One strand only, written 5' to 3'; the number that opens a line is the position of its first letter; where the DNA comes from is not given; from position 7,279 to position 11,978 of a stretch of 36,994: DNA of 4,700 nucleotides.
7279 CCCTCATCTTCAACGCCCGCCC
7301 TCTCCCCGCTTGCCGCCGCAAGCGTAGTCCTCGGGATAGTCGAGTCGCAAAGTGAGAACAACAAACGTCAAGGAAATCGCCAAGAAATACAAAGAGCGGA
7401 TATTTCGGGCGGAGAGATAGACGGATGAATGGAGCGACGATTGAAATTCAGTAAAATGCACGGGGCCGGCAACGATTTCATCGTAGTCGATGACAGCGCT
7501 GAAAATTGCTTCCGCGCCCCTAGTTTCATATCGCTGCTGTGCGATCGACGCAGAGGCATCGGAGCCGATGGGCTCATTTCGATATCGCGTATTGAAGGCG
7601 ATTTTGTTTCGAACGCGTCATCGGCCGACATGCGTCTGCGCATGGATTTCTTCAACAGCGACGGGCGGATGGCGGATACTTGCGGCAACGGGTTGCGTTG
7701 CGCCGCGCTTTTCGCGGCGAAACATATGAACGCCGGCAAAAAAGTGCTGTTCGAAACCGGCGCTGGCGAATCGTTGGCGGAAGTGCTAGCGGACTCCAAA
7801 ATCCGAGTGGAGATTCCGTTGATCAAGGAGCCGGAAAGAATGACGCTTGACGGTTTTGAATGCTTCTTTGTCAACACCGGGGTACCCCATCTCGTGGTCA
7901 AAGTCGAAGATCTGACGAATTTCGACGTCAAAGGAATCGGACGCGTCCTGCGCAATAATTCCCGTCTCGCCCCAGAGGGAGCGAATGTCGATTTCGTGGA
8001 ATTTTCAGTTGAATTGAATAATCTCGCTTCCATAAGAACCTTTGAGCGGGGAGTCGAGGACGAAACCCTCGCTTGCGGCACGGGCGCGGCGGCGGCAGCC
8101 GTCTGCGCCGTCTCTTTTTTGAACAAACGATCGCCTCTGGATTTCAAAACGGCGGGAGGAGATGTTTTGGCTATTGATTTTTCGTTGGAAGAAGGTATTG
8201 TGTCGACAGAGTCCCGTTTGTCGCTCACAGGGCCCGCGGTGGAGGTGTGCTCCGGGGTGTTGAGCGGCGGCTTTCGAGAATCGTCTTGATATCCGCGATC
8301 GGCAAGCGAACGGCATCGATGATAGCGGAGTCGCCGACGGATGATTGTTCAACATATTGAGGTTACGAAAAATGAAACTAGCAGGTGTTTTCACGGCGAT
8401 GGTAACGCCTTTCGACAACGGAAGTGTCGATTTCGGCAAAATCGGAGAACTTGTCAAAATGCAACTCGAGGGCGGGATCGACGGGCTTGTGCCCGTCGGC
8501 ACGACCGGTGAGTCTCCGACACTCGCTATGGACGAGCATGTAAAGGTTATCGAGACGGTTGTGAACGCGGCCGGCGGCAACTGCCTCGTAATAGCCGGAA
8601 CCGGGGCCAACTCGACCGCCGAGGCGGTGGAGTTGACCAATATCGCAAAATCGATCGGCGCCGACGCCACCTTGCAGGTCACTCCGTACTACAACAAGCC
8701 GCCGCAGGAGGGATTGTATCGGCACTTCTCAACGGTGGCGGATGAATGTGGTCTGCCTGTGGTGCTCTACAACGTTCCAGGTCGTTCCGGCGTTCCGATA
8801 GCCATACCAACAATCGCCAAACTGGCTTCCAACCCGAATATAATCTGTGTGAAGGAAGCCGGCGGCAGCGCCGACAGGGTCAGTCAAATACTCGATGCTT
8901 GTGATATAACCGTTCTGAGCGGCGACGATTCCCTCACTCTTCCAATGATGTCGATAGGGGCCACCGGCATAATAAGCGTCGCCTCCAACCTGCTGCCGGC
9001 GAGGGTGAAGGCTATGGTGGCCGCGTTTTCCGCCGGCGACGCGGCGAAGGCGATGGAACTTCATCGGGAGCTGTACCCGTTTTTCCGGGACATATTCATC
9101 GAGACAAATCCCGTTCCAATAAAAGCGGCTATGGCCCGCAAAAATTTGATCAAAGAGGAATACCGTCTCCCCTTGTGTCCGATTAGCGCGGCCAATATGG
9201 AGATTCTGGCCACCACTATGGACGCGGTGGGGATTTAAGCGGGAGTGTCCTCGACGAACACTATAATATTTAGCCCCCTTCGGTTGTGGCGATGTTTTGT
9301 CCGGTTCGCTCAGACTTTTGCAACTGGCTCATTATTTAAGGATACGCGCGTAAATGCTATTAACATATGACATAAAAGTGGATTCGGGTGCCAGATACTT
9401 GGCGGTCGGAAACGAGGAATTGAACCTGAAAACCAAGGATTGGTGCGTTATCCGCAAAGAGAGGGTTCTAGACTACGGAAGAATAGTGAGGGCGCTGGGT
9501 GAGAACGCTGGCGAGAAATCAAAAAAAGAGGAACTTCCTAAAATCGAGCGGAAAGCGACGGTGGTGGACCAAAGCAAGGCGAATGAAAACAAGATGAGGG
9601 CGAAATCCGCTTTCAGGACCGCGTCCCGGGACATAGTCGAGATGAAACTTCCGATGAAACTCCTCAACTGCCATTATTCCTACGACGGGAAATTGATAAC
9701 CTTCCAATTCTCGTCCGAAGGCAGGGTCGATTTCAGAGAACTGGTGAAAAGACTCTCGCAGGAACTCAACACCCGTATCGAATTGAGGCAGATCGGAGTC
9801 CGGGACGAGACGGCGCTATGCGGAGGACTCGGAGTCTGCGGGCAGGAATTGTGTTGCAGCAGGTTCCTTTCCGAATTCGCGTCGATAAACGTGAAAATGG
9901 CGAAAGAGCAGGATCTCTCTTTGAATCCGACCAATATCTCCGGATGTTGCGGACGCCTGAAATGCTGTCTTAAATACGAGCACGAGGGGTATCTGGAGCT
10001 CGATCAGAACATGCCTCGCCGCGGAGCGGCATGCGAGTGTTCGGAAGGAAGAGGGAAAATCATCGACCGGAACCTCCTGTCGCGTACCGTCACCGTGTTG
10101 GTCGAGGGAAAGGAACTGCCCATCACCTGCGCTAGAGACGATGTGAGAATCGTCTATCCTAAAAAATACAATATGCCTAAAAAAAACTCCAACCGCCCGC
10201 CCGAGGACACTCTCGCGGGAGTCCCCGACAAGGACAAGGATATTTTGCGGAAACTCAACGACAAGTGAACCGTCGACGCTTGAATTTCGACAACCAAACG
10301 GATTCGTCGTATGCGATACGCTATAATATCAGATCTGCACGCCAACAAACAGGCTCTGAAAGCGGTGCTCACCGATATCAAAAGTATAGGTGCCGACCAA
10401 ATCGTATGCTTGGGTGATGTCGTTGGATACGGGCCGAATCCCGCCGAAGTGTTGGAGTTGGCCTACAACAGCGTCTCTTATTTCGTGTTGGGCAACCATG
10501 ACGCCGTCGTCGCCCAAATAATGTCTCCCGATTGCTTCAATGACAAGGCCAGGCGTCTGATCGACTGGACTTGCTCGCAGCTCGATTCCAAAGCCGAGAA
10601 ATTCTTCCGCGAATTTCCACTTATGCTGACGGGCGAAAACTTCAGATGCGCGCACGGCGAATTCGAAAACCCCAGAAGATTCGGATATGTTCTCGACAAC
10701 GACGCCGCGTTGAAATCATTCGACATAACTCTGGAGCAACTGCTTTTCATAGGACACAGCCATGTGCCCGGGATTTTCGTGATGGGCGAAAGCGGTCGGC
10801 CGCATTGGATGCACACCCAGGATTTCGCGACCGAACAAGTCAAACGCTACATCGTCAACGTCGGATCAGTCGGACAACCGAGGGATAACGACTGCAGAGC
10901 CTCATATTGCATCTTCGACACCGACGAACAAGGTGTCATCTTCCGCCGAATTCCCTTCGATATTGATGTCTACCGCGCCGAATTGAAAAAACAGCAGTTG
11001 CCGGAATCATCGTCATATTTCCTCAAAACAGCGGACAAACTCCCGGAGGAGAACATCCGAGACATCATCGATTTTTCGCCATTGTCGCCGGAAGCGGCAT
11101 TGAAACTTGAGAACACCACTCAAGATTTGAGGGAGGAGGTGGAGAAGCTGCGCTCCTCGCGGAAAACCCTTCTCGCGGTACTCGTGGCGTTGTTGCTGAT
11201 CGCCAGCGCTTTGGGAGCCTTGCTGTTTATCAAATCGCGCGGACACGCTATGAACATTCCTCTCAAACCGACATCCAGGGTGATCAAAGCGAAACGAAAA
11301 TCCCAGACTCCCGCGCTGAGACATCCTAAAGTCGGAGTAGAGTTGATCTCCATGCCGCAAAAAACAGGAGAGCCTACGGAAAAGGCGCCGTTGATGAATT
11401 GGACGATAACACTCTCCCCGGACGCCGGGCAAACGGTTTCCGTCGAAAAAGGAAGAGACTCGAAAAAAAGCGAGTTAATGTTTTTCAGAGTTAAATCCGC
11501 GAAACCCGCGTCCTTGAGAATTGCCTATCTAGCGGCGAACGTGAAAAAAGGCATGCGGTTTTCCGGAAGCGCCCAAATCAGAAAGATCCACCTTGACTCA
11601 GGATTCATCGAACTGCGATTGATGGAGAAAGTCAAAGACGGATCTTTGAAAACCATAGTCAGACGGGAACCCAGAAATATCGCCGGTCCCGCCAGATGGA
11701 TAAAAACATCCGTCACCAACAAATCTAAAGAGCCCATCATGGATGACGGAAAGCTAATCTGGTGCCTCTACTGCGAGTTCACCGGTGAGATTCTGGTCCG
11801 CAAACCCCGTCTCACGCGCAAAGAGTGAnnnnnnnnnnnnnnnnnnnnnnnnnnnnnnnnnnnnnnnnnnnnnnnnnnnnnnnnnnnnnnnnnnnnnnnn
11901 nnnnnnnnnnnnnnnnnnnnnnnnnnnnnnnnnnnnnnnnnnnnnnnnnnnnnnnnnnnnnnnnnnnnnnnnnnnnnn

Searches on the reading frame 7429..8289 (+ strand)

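Call 29: search_protein_families(library=pfam, proteins=[window:7429-8289:+])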
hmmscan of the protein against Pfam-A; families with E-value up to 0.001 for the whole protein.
window:7429-8289:+ (286 aa): 1 family
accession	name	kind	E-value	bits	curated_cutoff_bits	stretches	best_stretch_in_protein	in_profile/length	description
PF01678.24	DAP_epimerase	-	1.6e-41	141.6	34.7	2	7-127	1-113/121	Diaminopimelate epimerase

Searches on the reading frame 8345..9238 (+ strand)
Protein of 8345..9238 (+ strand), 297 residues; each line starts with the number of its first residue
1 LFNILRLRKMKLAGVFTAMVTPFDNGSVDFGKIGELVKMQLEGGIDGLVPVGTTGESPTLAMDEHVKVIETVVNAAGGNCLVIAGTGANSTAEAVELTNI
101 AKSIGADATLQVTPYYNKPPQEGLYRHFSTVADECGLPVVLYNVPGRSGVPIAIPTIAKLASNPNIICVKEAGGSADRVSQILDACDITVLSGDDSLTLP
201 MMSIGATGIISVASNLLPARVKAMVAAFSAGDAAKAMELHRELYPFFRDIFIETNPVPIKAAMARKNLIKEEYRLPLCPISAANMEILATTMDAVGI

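Call 29: search_protein_families(library=pfam, proteins=[window:8345-9238:+])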
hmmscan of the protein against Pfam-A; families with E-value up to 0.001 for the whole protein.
window:8345-9238:+ (297 aa): 1 family
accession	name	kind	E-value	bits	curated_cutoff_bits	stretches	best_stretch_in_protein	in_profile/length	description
PF00701.28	DHDPS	-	4e-91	305.2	22.1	1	12-291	2-285/289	Dihydrodipicolinate synthetase family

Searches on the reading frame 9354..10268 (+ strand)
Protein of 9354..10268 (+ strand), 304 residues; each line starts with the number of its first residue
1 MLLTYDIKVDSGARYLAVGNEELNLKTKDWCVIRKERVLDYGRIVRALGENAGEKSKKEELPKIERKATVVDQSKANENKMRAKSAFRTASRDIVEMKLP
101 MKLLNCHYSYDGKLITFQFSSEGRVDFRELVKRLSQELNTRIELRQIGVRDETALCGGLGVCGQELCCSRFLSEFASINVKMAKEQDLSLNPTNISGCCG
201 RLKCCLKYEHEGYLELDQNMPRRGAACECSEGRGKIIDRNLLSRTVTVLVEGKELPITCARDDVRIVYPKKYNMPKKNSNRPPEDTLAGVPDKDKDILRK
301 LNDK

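Call 29: search_protein_families(library=pfam, proteins=[window:9354-10268:+])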
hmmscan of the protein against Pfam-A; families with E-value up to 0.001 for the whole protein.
window:9354-10268:+ (304 aa): 1 family
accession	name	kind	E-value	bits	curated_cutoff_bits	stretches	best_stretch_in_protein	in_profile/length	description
PF04468.17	PSP1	-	1.2e-26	93.3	27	1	63-147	2-86/86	PSP1 C-terminal conserved region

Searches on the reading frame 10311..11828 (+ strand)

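Call 29: search_protein_families(library=pfam, proteins=[window:10311-11828:+])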
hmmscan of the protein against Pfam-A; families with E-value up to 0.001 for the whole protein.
window:10311-11828:+ (505 aa): 2 families
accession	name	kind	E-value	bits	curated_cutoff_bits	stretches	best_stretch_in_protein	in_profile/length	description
PF12850.12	Metallophos_2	-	4.5e-20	72.6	27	1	1-206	1-153/154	Calcineurin-like phosphoesterase superfamily domain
PF00149.33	Metallophos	-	2.1e-15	58.1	21.5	1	1-153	1-159/191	Calcineurin-like phosphoesterase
